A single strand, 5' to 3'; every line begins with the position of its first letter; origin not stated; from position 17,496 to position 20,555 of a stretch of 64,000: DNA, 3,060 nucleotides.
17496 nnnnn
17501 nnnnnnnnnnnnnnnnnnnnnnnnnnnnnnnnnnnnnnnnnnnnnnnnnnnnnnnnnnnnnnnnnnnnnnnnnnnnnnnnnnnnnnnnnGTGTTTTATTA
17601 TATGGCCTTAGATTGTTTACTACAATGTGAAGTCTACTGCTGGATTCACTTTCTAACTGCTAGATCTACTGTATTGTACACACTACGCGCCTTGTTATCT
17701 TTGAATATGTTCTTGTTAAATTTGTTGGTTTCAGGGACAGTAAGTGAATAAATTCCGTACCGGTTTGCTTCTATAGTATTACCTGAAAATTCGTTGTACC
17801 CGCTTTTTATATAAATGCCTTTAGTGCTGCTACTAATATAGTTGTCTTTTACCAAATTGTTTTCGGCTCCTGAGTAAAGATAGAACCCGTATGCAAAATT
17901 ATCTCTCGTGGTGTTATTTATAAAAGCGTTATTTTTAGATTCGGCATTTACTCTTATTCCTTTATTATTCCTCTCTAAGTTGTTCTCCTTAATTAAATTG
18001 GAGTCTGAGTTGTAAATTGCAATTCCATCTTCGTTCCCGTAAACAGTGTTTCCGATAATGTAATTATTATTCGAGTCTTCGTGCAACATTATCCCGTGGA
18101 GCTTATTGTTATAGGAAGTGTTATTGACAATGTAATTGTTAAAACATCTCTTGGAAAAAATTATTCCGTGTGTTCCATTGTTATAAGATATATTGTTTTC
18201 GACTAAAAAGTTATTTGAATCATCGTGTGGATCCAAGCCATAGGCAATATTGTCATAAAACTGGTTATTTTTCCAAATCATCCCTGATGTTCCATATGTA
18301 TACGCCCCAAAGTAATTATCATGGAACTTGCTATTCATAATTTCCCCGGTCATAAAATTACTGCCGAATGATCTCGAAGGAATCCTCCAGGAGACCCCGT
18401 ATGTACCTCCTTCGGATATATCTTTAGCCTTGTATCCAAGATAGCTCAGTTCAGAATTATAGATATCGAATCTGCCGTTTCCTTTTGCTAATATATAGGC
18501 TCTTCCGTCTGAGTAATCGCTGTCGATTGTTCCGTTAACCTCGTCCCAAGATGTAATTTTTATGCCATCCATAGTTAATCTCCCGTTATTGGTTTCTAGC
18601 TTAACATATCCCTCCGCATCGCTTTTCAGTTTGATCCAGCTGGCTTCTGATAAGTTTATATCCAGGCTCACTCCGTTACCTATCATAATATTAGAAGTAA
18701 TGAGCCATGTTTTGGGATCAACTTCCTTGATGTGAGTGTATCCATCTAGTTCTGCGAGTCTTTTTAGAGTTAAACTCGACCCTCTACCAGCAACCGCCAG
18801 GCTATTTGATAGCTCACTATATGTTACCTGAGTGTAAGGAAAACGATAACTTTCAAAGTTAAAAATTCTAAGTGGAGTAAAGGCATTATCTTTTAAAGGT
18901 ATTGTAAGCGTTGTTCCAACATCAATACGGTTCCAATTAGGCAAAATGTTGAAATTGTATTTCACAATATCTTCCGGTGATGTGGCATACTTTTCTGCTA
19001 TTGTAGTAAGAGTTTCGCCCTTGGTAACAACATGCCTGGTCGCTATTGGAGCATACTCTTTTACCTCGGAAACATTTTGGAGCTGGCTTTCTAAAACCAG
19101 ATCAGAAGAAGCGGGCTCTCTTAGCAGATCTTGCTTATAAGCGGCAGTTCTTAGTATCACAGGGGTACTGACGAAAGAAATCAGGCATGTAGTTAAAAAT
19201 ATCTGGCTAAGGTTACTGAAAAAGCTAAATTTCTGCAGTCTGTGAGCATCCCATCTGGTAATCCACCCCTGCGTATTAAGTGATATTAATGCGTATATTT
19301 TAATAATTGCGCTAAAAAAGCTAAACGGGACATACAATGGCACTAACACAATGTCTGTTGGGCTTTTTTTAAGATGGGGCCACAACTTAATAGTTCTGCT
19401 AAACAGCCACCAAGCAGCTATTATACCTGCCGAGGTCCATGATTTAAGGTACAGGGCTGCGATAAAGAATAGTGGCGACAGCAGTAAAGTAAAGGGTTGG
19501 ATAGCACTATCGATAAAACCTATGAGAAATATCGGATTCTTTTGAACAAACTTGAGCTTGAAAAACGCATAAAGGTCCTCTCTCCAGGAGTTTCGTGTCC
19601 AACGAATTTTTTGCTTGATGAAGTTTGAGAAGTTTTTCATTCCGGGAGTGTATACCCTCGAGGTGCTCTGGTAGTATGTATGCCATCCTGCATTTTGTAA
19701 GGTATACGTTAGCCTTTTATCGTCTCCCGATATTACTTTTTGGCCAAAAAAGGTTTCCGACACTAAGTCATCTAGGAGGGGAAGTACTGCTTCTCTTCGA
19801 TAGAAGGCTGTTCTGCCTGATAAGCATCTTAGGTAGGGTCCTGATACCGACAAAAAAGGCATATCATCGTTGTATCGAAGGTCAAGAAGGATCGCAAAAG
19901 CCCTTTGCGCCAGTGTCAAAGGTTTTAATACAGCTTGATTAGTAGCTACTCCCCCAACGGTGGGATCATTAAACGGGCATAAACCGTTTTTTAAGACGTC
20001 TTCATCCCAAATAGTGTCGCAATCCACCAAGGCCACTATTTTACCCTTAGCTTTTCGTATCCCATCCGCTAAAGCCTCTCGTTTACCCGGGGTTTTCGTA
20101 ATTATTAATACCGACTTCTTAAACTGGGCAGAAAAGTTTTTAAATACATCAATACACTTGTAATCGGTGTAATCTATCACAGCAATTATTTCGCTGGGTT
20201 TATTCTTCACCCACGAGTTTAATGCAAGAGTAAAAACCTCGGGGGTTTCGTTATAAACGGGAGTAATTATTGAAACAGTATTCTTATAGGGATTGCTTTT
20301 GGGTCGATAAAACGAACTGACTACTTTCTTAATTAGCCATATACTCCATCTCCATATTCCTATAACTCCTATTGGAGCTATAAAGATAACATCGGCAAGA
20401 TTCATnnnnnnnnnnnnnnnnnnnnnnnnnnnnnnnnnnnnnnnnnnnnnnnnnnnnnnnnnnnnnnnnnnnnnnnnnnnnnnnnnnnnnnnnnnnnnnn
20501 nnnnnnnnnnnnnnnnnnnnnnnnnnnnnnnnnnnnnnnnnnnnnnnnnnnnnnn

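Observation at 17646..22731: Minimal alginate-like module: short UGDH-family dehydrogenase + GT2(QxxRW)-LysM-beta-helix fusion synthase + BNR hydrolase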

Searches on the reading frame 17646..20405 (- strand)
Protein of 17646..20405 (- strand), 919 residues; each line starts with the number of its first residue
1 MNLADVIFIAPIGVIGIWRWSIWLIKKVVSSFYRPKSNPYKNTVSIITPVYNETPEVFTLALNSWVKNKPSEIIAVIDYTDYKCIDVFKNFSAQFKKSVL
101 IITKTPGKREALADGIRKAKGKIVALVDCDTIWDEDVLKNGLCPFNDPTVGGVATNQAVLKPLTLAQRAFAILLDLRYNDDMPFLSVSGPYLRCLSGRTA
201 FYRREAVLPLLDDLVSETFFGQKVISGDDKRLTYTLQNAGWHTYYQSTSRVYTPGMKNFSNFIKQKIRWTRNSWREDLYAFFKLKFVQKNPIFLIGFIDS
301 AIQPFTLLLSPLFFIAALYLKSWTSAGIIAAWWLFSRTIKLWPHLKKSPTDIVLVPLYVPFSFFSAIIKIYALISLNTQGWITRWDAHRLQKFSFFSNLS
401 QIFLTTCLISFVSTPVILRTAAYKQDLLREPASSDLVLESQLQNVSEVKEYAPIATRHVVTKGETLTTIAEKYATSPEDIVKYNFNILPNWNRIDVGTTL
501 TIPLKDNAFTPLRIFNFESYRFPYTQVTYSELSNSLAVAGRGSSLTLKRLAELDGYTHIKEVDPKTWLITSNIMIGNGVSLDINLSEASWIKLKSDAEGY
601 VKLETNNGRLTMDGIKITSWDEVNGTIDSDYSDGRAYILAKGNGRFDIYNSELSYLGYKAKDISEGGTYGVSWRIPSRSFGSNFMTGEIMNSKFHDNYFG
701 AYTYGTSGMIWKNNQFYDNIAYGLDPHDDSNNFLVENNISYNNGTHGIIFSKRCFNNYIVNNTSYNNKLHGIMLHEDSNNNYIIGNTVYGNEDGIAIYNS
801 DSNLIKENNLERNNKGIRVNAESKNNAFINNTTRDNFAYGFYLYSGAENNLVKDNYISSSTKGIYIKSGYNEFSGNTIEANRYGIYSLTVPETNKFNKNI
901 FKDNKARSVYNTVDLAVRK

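Call 4: search_protein_families(library=pfam, proteins=[window:17646-20405:-], max_evalue=0.01)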
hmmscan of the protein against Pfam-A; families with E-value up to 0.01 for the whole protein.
window:17646-20405:- (919 aa): 8 families
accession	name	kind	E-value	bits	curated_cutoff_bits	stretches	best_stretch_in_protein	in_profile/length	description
PF13641.12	Glyco_tranf_2_3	-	1e-26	94.8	27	1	44-272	3-230/230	Glycosyltransferase like family 2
PF05048.19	NosD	-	1.8e-24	86.8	23.6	2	776-910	44-178/212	Periplasmic copper-binding protein (NosD)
PF13229.12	Beta_helix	-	4.7e-24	85.2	25.9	2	780-910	9-143/158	Right handed beta helix region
PF13632.12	Glyco_trans_2_3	-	8.9e-13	48.9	27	1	123-334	1-197/198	Glycosyl transferase family group 2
PF00535.33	Glycos_transf_2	-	2.5e-12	47.5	23.3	1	45-155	1-113/168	Glycosyl transferase family 2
PF01476.26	LysM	-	6.3e-09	36.1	20.9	1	458-503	1-43/43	LysM domain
PF13506.12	Glyco_transf_21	-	9e-05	22.4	21.7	1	109-271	19-174/174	Glycosyl transferase family 21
PF21132.2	MFD_D3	-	0.0079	16.6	21.8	0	91-125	1-35/73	MFD, D3 domain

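Call 5: search_protein_families(library=ncbifam, proteins=[window:17646-20405:-], max_evalue=0.01)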
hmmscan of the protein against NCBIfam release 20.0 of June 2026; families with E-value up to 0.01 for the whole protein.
window:17646-20405:- (919 aa): 12 families
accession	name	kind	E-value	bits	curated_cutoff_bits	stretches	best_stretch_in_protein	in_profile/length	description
NF038177.1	epimerase_AlgG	equivalog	2.5e-37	128.7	700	1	545-820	123-398/519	mannuronan 5-epimerase AlgG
TIGR04242.1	nodulat_NodC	equivalog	7.8e-27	94.2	550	1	41-384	47-394/395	chitooligosaccharide synthase NodC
TIGR03804.1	para_beta_helix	repeat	5.9e-17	61.1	19.45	3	771-814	1-43/44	parallel beta-helix repeat protein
TIGR04247.1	NosD_copper_fam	subfamily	5.2e-15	54.9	300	2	701-836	152-285/377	nitrous oxide reductase family maturation protein NosD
TIGR03937.1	PgaC_IcaA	equivalog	8.1e-10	38.2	422.3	1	31-290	34-287/407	poly-beta-1,6-N-acetyl-D-glucosamine synthase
TIGR03111.1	glyc2_xrt_Gpos1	hypoth_equivalog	1.5e-07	30.6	363.95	1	35-312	42-324/439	TIGR03111 family XrtG-associated glycosyltransferase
TIGR03965.1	mycofact_glyco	equivalog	3.3e-07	29.5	280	1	33-155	65-189/467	mycofactocin biosynthesis glycosyltransferase MftF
NF007482.0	PRK10073.1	equivalog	1.1e-06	27.9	423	1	41-132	5-97/334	glycosyltransferase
NF047683.1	TeichurnBiosyTuaG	equivalog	8.7e-05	22.3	400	1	40-141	4-107/252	teichuronic acid biosynthesis protein TuaG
TIGR03030.1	CelA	equivalog_domain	0.00094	17.3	699.1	0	229-271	333-375/714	UDP-forming cellulose synthase catalytic subunit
TIGR04283.1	glyco_like_mftF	equivalog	0.0024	17.5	182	1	44-139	1-91/221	TIGR04283 family arsenosugar biosynthesis glycosyltransferase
NF010723.1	PRK14125.1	equivalog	0.009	16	60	0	456-504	33-86/87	cell division suppressor protein YneA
